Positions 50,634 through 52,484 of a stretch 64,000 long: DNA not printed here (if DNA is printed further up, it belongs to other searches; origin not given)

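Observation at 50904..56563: Unassigned six-gene cluster: B12-radical SAM, GGR-family flavoprotein, flavin reductase, SAM methyltransferase, SRPBCC and a stand-alone KAS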

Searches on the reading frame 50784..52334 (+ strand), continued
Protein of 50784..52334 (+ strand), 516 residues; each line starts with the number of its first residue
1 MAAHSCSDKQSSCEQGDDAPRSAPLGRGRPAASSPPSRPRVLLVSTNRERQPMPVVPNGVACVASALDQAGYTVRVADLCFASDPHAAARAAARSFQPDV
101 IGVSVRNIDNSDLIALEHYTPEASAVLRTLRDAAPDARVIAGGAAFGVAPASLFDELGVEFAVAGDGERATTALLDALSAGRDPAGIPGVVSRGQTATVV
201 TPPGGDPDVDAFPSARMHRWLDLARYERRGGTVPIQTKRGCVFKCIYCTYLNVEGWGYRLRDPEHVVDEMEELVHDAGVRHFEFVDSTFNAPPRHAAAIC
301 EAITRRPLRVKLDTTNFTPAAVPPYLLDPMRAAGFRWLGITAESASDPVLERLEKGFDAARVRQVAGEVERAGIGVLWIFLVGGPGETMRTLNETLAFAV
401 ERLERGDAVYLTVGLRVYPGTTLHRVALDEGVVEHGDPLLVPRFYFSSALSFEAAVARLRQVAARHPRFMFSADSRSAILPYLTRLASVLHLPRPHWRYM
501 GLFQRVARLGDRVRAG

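Call 65: search_protein_families(library=ncbifam, proteins=[L083:8736-10004:+, L087:1384-2673:+, L084:13469-14812:-, L083:11416-12630:+, L083:12617-13375:+, L083:14807-16174:+, L087:4137-5414:+, L088:3192-4274:+, L089:16814-17632:-, L089:17863-18642:-], max_evalue=1e-10)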
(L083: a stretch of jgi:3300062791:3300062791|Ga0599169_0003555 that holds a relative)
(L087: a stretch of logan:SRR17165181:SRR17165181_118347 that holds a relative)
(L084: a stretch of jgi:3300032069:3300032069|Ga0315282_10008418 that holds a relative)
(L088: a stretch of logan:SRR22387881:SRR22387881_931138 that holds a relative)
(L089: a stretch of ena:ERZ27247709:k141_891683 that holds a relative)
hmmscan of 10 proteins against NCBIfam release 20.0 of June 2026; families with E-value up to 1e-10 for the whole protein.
L083:8736-10004:+ (422 aa): 19 families
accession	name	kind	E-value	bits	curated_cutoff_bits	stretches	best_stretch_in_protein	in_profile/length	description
TIGR03150.1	fabF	equivalog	2.5e-135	451.3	493.75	1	3-414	1-407/407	beta-ketoacyl-ACP synthase II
NF005589.0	PRK07314.1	subfamily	3.1e-135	451.1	387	1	2-415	3-411/413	beta-ketoacyl-ACP synthase II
NF004970.0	PRK06333.1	subfamily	4e-114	381.8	525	1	2-415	3-421/424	beta-ketoacyl-ACP synthase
NF006274.0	PRK08439.1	equivalog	4.7e-107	358.3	621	1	3-414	2-404/406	beta-ketoacyl-ACP synthase II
NF006434.0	PRK08722.1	equivalog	1.3e-95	320.8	759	1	2-415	3-413/414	beta-ketoacyl-ACP synthase II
NF006587.0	PRK09116.1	equivalog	1.2e-82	277.9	470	1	3-415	2-406/408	beta-ketoacyl-ACP synthase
NF005076.0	PRK06501.1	equivalog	6.1e-81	272.5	629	1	4-414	12-421/425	beta-ketoacyl-ACP synthase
NF005935.0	PRK07967.1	equivalog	1.9e-73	247.6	630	1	3-415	2-403/406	beta-ketoacyl-ACP synthase I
NF005916.1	PRK07910.1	equivalog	1.3e-67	228.5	560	1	4-413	13-415/418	KasA/KasB family beta-ketoacyl-ACP synthase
NF005490.0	PRK07103.1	equivalog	4.4e-63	213.8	445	1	2-415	3-412/414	polyketide beta-ketoacyl:acyl carrier protein synthase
NF006618.0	PRK09185.1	subfamily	1.3e-60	205.5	407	1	3-415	3-392/394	beta-ketoacyl-ACP synthase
NF058662.1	cispenta_AmcF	equivalog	3e-54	184.4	325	1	147-414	109-368/369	cispentacin biosynthesis acyltransferase subunit AmcF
NF004618.0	PRK05952.1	equivalog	6.7e-52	176.7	455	1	4-415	3-382/384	beta-ketoacyl-ACP synthase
NF040607.1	mycolic_Pks13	equivalog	1.6e-39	135.2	2100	1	77-383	192-485/1680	polyketide synthase Pks13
NF045894.1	PKS_plus_SDR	equivalog_domain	2.3e-39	134.8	1740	1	81-383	98-386/1515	type I polyketide synthase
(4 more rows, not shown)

L087:1384-2673:+ (429 aa): 19 families
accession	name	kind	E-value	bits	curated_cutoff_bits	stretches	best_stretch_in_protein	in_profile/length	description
TIGR03150.1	fabF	equivalog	5.4e-140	466.7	493.75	1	13-423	1-407/407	beta-ketoacyl-ACP synthase II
NF005589.0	PRK07314.1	subfamily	6.1e-137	456.7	387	1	12-424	3-411/413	beta-ketoacyl-ACP synthase II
NF004970.0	PRK06333.1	subfamily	2.4e-118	395.7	525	1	13-423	4-420/424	beta-ketoacyl-ACP synthase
NF006274.0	PRK08439.1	equivalog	1.3e-103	346.9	621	1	13-423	2-404/406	beta-ketoacyl-ACP synthase II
NF006434.0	PRK08722.1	equivalog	2.3e-99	333.1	759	1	13-423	4-412/414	beta-ketoacyl-ACP synthase II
NF005076.0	PRK06501.1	equivalog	1.4e-83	281.1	629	1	15-424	13-422/425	beta-ketoacyl-ACP synthase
NF006587.0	PRK09116.1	equivalog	5.7e-79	265.8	470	1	13-423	2-405/408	beta-ketoacyl-ACP synthase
NF005916.1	PRK07910.1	equivalog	3.1e-74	250.4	560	1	13-422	12-415/418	KasA/KasB family beta-ketoacyl-ACP synthase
NF005935.0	PRK07967.1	equivalog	9.1e-71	238.8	630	1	13-425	2-404/406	beta-ketoacyl-ACP synthase I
NF005490.0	PRK07103.1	equivalog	1.1e-62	212.4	445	1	13-424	4-412/414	polyketide beta-ketoacyl:acyl carrier protein synthase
NF006618.0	PRK09185.1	subfamily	1.5e-62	211.9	407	1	14-424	4-392/394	beta-ketoacyl-ACP synthase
NF058662.1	cispenta_AmcF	equivalog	2.1e-57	194.8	325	1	15-423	2-368/369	cispentacin biosynthesis acyltransferase subunit AmcF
NF004618.0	PRK05952.1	equivalog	1e-55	189.2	455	1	14-424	3-382/384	beta-ketoacyl-ACP synthase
NF045894.1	PKS_plus_SDR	equivalog_domain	2.3e-46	158.1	1740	1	60-392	66-386/1515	type I polyketide synthase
NF040607.1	mycolic_Pks13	equivalog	8.6e-35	119.6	2100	1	86-393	191-486/1680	polyketide synthase Pks13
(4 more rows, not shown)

L084:13469-14812:- (447 aa): 19 families
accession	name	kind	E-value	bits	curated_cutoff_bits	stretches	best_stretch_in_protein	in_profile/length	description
TIGR03150.1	fabF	equivalog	9.2e-158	525.2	493.75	1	20-426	1-406/407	beta-ketoacyl-ACP synthase II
NF005589.0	PRK07314.1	subfamily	2.6e-152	507.4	387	1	19-428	3-411/413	beta-ketoacyl-ACP synthase II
NF004970.0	PRK06333.1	subfamily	4e-127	424.6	525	1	19-428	3-421/424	beta-ketoacyl-ACP synthase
NF006274.0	PRK08439.1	equivalog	1.5e-126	422.5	621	1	20-427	2-404/406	beta-ketoacyl-ACP synthase II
NF006434.0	PRK08722.1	equivalog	1.4e-108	363.4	759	1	19-426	3-411/414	beta-ketoacyl-ACP synthase II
NF005076.0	PRK06501.1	equivalog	5.9e-97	325.2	629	2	169-429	163-423/425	beta-ketoacyl-ACP synthase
NF006587.0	PRK09116.1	equivalog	4.2e-90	302.4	470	1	20-428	2-406/408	beta-ketoacyl-ACP synthase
NF005916.1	PRK07910.1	equivalog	1.2e-86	291.2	560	1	16-427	8-416/418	KasA/KasB family beta-ketoacyl-ACP synthase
NF005490.0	PRK07103.1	equivalog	3.7e-83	279.9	445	1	20-428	4-412/414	polyketide beta-ketoacyl:acyl carrier protein synthase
NF005935.0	PRK07967.1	equivalog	5.8e-83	279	630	1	20-428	2-403/406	beta-ketoacyl-ACP synthase I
NF004618.0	PRK05952.1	equivalog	6.8e-74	249.1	455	1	21-428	3-382/384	beta-ketoacyl-ACP synthase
NF006618.0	PRK09185.1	subfamily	1e-67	228.9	407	1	21-428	4-392/394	beta-ketoacyl-ACP synthase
NF058662.1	cispenta_AmcF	equivalog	2.5e-67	227.5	325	1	178-427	126-368/369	cispentacin biosynthesis acyltransferase subunit AmcF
NF045894.1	PKS_plus_SDR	equivalog_domain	2.6e-34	118.1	1740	1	163-434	155-432/1515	type I polyketide synthase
NF040607.1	mycolic_Pks13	equivalog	3.3e-34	117.6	2100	1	171-428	261-525/1680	polyketide synthase Pks13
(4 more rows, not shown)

L083:11416-12630:+ (404 aa): 27 families (the best 25 are shown)
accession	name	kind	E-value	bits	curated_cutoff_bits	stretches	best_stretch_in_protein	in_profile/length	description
TIGR02032.1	GG-red-SF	subfamily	2.7e-38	132.4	158.8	1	6-311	3-295/297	geranylgeranyl reductase family protein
NF049967.1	QhpG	equivalog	1.7e-28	99.7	240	1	6-311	1-284/423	flavin-dependent monooxygenase QhpG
NF004834.1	PRK06185.1-3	subfamily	1.1e-26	93.6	500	1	4-317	8-327/420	FAD-dependent oxidoreductase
NF045655.1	MkRedMenJ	equivalog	5.1e-23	81.6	700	1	4-332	5-332/406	menaquinone reductase MenJ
NF033113.0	halo_ClmS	equivalog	8.4e-23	80.7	900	1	5-311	4-319/570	chloramphenicol-biosynthetic FADH2-dependent halogenase CmlS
TIGR01988.1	Ubi-OHases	subfamily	1.3e-20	73.6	224.65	1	6-344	2-351/387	ubiquinone biosynthesis hydroxylase, UbiH/UbiF/VisC/COQ6 family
NF004833.1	PRK06185.1-1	subfamily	1.7e-19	69.9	488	1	5-313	4-315/403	FAD-dependent oxidoreductase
NF004831.0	PRK06183.1-5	equivalog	3.5e-17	62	546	1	3-173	8-179/568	bifunctional 3-(3-hydroxy-phenyl)propionate/3-hydroxycinnamic acid hydroxylase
NF004780.0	PRK06126.1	subfamily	8e-17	60.7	445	1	3-175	8-199/552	hypothetical protein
NF005691.0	PRK07494.1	equivalog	2.1e-16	59.5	459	1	2-331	7-338/404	UbiH/UbiF family hydroxylase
NF004835.0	PRK06185.1-4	equivalog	3.9e-16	58.8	601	1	5-314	12-323/411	FAD-dependent oxidoreductase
NF004829.0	PRK06183.1-3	subfamily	7.7e-16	57.9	390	0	2-36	7-41/520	bifunctional 3-(3-hydroxy-phenyl)propionate/3-hydroxycinnamic acid hydroxylase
TIGR02023.1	BchP-ChlP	subfamily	9.8e-16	57.7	343.3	0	268-348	254-337/388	geranylgeranyl diphosphate reductase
NF005313.0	PRK06847.1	subfamily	3e-15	56.1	372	1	5-171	6-169/375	hypothetical protein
NF041080.1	DGGGPL_reductase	equivalog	3.1e-15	56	580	1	4-315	2-313/447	digeranylgeranylglycerophospholipid reductase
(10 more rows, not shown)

L083:12617-13375:+ (252 aa): 217 families (the best 25 are shown)
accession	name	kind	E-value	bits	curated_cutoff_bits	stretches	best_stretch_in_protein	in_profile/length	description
NF005559.1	PRK07231.1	subfamily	1.2e-68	231.4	215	1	3-250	2-248/249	glucose 1-dehydrogenase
NF004791.0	PRK06138.1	equivalog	1.5e-63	214.5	312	1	1-251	1-251/252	SDR family oxidoreductase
NF004818.0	PRK06172.1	equivalog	1.9e-63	214.1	336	1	3-249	5-250/253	SDR family oxidoreductase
NF006070.0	PRK08213.1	subfamily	2e-61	207.8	279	1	3-251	10-258/259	gluconate 5-dehydrogenase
NF052558.1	MBtsdlDhBudC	equivalog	2.1e-59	201.1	270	1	4-250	2-242/250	meso-2,3-butanediol dehydrogenase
NF009466.0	PRK12826.1-2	subfamily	6.5e-59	199.4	222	1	5-250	3-245/248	3-oxoacyl-ACP reductase FabG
NF004198.0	PRK05653.1-3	equivalog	1.3e-58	198.4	296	1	3-250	5-247/248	3-oxoacyl-ACP reductase FabG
TIGR01830.1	3oxo_ACP_reduc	equivalog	8.9e-58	195.8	297.75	1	8-248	1-237/239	3-oxoacyl-[acyl-carrier-protein] reductase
NF005067.0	PRK06484.1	equivalog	3.4e-57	194.1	713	1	5-249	9-251/524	short chain dehydrogenase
NF004197.0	PRK05653.1-1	equivalog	3.4e-55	187.4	332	1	2-249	4-246/249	3-oxoacyl-ACP reductase FabG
NF004774.0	PRK06114.1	equivalog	1.2e-54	185.4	360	1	3-248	14-258/262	SDR family oxidoreductase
TIGR03971.1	SDR_subfam_1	subfamily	2.2e-54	184.6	300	1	4-250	2-269/271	mycofactocin-coupled SDR family oxidoreductase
NF053701.1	CsHdxCHCADhChcB2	equivalog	1.4e-53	181.9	350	1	4-249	2-242/245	cis-4-hydroxycyclohexanecarboxylate dehydrogenase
TIGR01963.1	PHB_DH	subfamily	3e-53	180.7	307.05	1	6-249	2-252/255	3-hydroxybutyrate dehydrogenase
NF009093.0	PRK12429.1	subfamily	5.4e-53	179.9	258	1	3-248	3-255/259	3-hydroxybutyrate dehydrogenase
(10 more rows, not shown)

L083:14807-16174:+ (455 aa): 69 families (the best 25 are shown)
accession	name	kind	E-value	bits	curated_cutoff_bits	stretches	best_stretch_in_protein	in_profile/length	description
NF053554.1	prodigi_MAP_PigE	equivalog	4.7e-118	395.7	850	1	8-367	376-736/837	prodigiosin MAP biosynthesis aminotransferase PigE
NF004426.0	PRK05769.1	equivalog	5.2e-80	269.4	552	2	185-428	214-434/441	acetyl ornithine aminotransferase family protein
TIGR00707.1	argD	subfamily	2.9e-79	266.7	410.05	1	33-362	10-333/381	acetylornithine/succinylornithine family transaminase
NF005993.0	PRK08117.1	subfamily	6.6e-76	255.6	574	2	184-428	199-424/433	aspartate aminotransferase family protein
NF002874.0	PRK03244.1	equivalog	2.2e-75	253.9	457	1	34-362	27-345/399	acetylornithine transaminase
NF008570.0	PRK11522.1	equivalog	3.4e-74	250.1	612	1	14-375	46-416/464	putrescine aminotransferase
NF002325.0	PRK01278.1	subfamily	3.5e-73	246.5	372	1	32-435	13-390/395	acetylornithine transaminase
NF002797.0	PRK02936.1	equivalog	3.5e-71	240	496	1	33-360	12-329/385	acetylornithine transaminase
TIGR01885.1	Orn_aminotrans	equivalog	4.4e-70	236.4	378.4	1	33-360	20-347/402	ornithine--oxo-acid transaminase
TIGR00508.1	bioA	equivalog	2.4e-68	230.6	405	1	37-390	18-390/419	adenosylmethionine--8-amino-7-oxononanoate transaminase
NF004624.0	PRK05964.1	equivalog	8.5e-67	225.5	494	1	36-364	30-374/427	adenosylmethionine--8-amino-7-oxononanoate transaminase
TIGR03372.1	putres_am_tran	equivalog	1.1e-64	219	658.65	1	33-373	58-402/442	putrescine aminotransferase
NF042418.1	LysJ_Th_th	equivalog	3.5e-64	217.1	700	1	36-360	22-336/386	[LysW]-aminoadipate semialdehyde transaminase LysJ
NF049939.1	HyAminethphonNHLyPbfA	equivalog_domain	4.6e-63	213.2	525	1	38-429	49-437/442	(R)-1-hydroxy-2-aminoethylphosphonate ammonia-lyase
NF006228.0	PRK08360.1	equivalog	9.8e-63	212.3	608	2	185-432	197-425/443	aspartate aminotransferase family protein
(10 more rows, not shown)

L087:4137-5414:+ (425 aa): 0 families

L088:3192-4274:+ (360 aa): 6 families
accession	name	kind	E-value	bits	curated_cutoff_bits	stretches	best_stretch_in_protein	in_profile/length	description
NF042429.2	DHPHCoAsyn_DpgA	equivalog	2.9e-54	184.3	425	1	16-351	1-342/350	3,5-dihydroxyphenylacetyl-CoA synthase DpgA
TIGR00747.1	fabH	subfamily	5.5e-27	94.7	292.1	1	81-358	41-321/322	beta-ketoacyl-ACP synthase III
NF006829.0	PRK09352.1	subfamily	3.4e-26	92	249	1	83-358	45-320/322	beta-ketoacyl-ACP synthase 3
NF005703.0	PRK07515.1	equivalog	4.6e-19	68.5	304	0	258-359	272-372/373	beta-ketoacyl-ACP synthase III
NF004623.0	PRK05963.1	equivalog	4.8e-16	58.9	437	0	82-213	45-170/328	beta-ketoacyl-ACP synthase III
NF005541.0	PRK07204.1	equivalog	3.7e-14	52.9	402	1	88-357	49-327/329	beta-ketoacyl-ACP synthase III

L089:16814-17632:- (272 aa): 5 families
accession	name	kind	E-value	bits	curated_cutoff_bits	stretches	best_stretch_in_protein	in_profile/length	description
NF004851.0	PRK06202.1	equivalog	3.1e-43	147.9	243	1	32-259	10-230/237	hypothetical protein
NF045667.1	MTase_DVU1556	equivalog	3.5e-15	56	155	1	74-242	12-161/213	DVU_1556 family methyltransferase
TIGR01934.1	MenG_MenH_UbiE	subfamily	2.1e-11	43.6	158.35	1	80-183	35-134/223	ubiquinone/menaquinone biosynthesis methyltransferase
NF001244.0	PRK00216.1-5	equivalog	5e-11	42.3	216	0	83-160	47-124/236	bifunctional demethylmenaquinone methyltransferase/2-methoxy-6-polyprenyl-1,4-benzoquinol methylase UbiE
NF043040.1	corrin_prot_MT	hypoth_equivalog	9.2e-11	41.6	180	0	82-191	39-149/216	corrinoid protein-associated methyltransferase CpaM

L089:17863-18642:- (259 aa): 3 families
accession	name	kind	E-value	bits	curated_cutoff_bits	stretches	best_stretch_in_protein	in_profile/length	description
TIGR03964.1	mycofact_creat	equivalog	8.9e-29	100.7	172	1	8-256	4-221/228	mycofactocin biosynthesis peptidyl-dipeptidase MftE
TIGR04448.1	creatininase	equivalog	3.8e-26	92.2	235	1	9-117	3-111/246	creatininase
NF041098.2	diketo_inos_hlase_IolN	equivalog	1.7e-19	70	245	1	5-195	9-198/307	3-dehydro-scyllo-inosose hydrolase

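Call 67: search_protein_families(library=pfam, proteins=[L089:18795-19979:-, L085:3614-4144:+, L085:9631-10047:+, L083:14328-14765:+, L085:10048-11409:-, L087:6089-6313:+, L089:11464-13395:+, L087:4137-5414:+], max_evalue=0.05)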
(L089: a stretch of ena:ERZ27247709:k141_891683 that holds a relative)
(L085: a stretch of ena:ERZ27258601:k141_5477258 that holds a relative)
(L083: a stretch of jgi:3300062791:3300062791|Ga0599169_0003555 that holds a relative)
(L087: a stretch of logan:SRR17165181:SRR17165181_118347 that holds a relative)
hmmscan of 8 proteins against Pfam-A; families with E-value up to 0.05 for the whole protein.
L089:18795-19979:- (394 aa): 2 families
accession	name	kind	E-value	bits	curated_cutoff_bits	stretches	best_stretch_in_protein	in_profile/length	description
PF00370.27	FGGY_N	-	1.1e-31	110.8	28.8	1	1-152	95-245/245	FGGY family of carbohydrate kinases, N-terminal domain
PF02782.22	FGGY_C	-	1.5e-26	93.8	27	1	180-344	21-196/198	FGGY family of carbohydrate kinases, C-terminal domain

L085:3614-4144:+ (176 aa): 1 family
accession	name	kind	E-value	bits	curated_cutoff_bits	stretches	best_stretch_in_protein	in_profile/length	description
PF11899.13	DUF3419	-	0.00049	19.8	28.2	1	18-88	45-119/385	Protein of unknown function (DUF3419)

L085:9631-10047:+ (138 aa): 1 family
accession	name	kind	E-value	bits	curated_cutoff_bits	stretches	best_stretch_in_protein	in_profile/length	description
PF21139.3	BT_MCC_alpha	-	0.026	15.3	31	1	49-135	37-115/118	Methylcrotonyl-CoA carboxylase, alpha-subunit, BT domain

L083:14328-14765:+ (145 aa): 0 families

L085:10048-11409:- (453 aa): 1 family
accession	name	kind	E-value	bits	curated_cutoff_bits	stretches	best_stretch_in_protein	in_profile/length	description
PF07437.17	YfaZ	-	0.026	14.6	23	1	376-422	113-159/180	YfaZ precursor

L087:6089-6313:+ (74 aa): 1 family
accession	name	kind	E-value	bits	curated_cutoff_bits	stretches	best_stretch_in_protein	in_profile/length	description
PF17848.7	Zn_ribbon_ACC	-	0.045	14.4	24.5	0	11-30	2-21/26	Acetyl-CoA carboxylase zinc finger domain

L089:11464-13395:+ (643 aa): 1 family
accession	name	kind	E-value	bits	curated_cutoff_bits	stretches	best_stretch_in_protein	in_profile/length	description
PF00395.25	SLH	-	4.6e-06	26.9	20.8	0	452-496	2-44/44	S-layer homology domain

L087:4137-5414:+ (425 aa): 1 family
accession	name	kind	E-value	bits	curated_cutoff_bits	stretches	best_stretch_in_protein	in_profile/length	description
PF01136.24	Peptidase_U32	-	3.9e-09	36.6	22.4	1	86-149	3-66/233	Peptidase family U32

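Call 68: find_encoding_contigs(protein=P0136, flank=10000, max_places=2)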
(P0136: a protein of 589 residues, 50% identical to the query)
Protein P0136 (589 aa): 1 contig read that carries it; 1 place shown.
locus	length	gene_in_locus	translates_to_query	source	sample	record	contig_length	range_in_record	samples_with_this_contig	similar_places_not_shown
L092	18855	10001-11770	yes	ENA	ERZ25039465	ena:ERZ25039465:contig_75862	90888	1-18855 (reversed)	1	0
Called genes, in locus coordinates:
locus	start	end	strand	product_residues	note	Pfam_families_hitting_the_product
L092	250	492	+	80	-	-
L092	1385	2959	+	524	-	PF02628:COX15-CtaA (weak)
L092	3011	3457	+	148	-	PF02628:COX15-CtaA (weak)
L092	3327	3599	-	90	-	-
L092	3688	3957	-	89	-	-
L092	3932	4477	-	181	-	-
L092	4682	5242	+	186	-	PF00664:ABC_membrane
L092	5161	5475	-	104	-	-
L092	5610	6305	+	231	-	PF00005:ABC_tran, PF13191:AAA_16 (weak), PF02463:SMC_N (weak)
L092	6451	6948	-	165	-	PF14686:fn3_3, PF13620:CarboxypepD_reg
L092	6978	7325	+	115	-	-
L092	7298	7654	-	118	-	-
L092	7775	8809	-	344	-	-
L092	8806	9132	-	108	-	-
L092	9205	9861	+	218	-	-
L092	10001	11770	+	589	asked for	PF02310:B12-binding (faint), PF04055:Radical_SAM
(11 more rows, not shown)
